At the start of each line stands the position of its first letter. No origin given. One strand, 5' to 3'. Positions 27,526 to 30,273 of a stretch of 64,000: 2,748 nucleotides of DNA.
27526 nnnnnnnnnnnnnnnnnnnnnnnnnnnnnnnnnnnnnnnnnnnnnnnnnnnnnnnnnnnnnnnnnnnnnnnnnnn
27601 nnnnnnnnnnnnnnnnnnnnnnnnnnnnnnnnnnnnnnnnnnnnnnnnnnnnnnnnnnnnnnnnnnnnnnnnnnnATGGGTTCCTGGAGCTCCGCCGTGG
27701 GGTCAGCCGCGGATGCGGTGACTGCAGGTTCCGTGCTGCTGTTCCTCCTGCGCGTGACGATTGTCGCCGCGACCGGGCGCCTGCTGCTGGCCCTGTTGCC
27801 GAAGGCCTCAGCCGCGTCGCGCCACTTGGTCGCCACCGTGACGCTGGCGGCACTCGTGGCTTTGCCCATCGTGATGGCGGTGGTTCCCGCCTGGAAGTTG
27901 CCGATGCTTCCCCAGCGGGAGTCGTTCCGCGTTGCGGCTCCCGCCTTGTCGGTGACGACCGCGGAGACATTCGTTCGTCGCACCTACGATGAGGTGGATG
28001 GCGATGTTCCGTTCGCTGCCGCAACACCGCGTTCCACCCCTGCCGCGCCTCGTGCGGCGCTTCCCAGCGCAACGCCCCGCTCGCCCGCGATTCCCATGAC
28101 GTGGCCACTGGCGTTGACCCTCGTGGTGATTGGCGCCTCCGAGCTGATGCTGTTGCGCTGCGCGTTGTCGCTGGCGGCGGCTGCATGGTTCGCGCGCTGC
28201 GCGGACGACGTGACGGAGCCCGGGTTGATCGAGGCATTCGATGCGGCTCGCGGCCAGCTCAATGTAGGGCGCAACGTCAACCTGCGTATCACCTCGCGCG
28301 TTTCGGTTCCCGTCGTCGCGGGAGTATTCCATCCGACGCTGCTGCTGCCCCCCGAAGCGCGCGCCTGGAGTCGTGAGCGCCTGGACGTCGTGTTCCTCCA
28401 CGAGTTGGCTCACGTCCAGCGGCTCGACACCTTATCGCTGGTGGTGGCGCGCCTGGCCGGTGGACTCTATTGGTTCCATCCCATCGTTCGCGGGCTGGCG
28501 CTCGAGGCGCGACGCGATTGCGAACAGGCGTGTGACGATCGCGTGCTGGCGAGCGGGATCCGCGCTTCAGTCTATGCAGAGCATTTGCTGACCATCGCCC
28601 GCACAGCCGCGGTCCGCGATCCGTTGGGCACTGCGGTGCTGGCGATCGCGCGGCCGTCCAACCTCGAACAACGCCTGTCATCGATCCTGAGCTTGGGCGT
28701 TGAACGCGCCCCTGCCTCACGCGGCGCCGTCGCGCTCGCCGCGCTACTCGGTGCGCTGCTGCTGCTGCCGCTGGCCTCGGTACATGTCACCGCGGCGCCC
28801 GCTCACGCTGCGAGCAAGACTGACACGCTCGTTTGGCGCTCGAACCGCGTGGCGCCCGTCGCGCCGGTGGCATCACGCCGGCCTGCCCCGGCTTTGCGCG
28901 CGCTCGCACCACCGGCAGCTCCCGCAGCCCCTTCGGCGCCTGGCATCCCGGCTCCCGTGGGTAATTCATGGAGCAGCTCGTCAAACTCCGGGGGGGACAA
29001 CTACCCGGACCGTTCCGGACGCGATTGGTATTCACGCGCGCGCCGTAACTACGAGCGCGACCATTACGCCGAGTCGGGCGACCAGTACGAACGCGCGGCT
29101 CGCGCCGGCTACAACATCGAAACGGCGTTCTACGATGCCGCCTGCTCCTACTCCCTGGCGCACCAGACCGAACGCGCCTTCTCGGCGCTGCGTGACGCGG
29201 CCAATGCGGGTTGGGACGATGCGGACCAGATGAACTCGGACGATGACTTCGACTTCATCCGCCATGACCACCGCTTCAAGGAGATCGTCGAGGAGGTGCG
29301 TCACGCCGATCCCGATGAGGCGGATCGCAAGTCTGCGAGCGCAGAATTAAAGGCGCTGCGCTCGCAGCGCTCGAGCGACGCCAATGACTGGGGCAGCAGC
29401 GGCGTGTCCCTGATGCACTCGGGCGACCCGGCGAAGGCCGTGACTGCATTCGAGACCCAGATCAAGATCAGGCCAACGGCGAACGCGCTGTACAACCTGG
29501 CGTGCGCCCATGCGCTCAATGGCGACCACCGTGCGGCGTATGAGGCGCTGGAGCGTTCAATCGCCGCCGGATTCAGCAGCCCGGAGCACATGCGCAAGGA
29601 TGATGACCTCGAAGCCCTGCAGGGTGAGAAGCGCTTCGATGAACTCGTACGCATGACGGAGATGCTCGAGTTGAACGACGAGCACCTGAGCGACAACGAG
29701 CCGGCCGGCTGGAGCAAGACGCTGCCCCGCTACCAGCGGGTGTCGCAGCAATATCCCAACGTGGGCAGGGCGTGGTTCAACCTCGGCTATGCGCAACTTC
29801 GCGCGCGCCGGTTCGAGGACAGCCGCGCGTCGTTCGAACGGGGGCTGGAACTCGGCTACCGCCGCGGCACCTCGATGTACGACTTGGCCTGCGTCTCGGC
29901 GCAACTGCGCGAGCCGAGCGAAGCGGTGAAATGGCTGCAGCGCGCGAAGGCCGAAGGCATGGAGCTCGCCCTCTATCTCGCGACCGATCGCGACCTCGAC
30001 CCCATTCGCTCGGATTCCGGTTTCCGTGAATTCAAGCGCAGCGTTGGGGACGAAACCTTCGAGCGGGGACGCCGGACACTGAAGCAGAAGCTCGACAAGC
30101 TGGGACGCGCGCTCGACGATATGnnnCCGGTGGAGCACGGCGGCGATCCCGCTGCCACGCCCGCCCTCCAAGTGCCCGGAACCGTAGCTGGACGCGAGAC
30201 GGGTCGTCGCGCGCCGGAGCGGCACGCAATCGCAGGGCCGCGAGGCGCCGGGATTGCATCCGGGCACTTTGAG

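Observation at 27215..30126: blaI / blaR1-like(TPR) signal-transduction pair with a promoter-overlapping perfect palindrome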

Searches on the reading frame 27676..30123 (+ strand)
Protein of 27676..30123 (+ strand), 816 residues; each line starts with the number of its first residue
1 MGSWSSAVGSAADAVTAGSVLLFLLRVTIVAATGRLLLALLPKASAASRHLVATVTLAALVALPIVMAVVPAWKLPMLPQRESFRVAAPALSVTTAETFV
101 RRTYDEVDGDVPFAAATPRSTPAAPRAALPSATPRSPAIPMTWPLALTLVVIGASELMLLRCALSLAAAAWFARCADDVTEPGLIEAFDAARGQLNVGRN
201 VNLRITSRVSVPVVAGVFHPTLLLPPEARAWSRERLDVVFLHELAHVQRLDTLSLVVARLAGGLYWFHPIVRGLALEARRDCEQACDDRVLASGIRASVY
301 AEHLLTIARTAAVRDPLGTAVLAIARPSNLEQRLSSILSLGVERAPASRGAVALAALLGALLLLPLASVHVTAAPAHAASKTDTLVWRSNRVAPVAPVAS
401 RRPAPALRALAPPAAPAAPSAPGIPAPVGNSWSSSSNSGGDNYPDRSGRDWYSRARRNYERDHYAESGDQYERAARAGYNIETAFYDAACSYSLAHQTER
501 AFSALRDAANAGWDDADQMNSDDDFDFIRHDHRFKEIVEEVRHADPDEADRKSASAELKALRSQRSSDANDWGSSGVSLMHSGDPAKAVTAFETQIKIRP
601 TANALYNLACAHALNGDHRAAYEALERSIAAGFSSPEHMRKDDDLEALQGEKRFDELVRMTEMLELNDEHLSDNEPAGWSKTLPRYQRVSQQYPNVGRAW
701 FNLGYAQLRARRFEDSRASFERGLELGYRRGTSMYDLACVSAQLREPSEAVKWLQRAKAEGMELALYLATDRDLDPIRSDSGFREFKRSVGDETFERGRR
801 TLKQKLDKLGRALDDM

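Call 3: search_protein_families(library=pfam, proteins=[window:27676-30123:+], max_evalue=0.01)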
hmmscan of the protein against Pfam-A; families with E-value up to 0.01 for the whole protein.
window:27676-30123:+ (816 aa): 12 families
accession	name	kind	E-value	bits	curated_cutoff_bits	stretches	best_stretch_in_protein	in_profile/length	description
PF05569.17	Peptidase_M56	-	1.3e-29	103.8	31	1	114-337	72-296/296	BlaR1 peptidase M56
PF00515.34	TPR_1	-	7.7e-12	44.9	27.8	0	698-726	2-30/34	Tetratricopeptide repeat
PF07719.23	TPR_2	-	7.2e-11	41.8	27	1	698-726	2-30/34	Tetratricopeptide repeat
PF13181.12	TPR_8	-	1.2e-10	41.1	25.7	0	602-629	1-28/34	Tetratricopeptide repeat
PF13432.12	TPR_16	-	2e-10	41.3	32.7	3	702-761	2-61/65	Tetratricopeptide repeat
PF22316.2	ABhydrolase-like_N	-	7.4e-10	39.1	27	0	597-662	31-99/106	A/B hydrolase-like, N-terminal domain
PF13424.12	TPR_12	-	7.2e-09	36.2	30.1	1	576-630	10-73/77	Tetratricopeptide repeat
PF14559.12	TPR_19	-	1.5e-06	28.9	25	0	579-632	1-55/68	Tetratricopeptide repeat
PF13176.12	TPR_7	-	4.3e-06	26.8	27.9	0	604-630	1-29/36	Tetratricopeptide repeat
PF13431.12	TPR_17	-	9.3e-05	22.9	24.4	0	686-717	2-33/34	Tetratricopeptide repeat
PF13174.12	TPR_6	-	0.005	17.8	26.3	0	604-628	2-26/33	Tetratricopeptide repeat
PF23914.1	TPR_CcmH_CycH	-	0.0085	16.4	42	0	564-604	45-85/158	Cytochrome c-type biogenesis protein H TPR domain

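Call 4: search_protein_families(library=ncbifam, proteins=[window:27676-30123:+], max_evalue=0.01)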
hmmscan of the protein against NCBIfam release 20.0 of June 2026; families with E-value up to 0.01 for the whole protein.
window:27676-30123:+ (816 aa): 9 families
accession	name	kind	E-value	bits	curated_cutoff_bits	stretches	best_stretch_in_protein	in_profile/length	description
NF047558.1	TPR_END_plus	domain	1.4e-40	137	32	3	604-658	1-55/56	TPR end-of-group domain-containing protein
NF000326.1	blaR1_generic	equivalog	9.9e-19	67.1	400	1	173-371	132-333/585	BlaR1 family beta-lactam sensor/signal transducer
TIGR02917.1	PEP_TPR_lipo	equivalog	5.1e-09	34.6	312.2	1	552-757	448-661/899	XrtA/PEP-CTERM system TPR-repeat protein PrsT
NF033920.0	C39_PA2778_fam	equivalog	2.1e-08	33.9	150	2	680-758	173-251/255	PA2778 family cysteine peptidase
TIGR02521.1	type_IV_pilW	equivalog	1.2e-06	28.3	154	1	690-759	128-197/234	type IV pilus biogenesis/stability protein PilW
NF040959.1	MamA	equivalog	3.7e-06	26.5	200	1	558-631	60-134/204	magnetosome protein MamA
TIGR02552.1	LcrH_SycD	equivalog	5e-05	23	104.8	0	461-511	65-115/136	SycD/LcrH family type III secretion system chaperone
NF033109.1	sensor_MecR1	exception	0.002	16.7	1200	1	201-296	162-258/585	beta-lactam sensor/signal transducer MecR1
NF052415.1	T3SS_chap_SctY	equivalog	0.0037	17.8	70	0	703-763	12-72/106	type III secretion apparatus assembly chaperone SctY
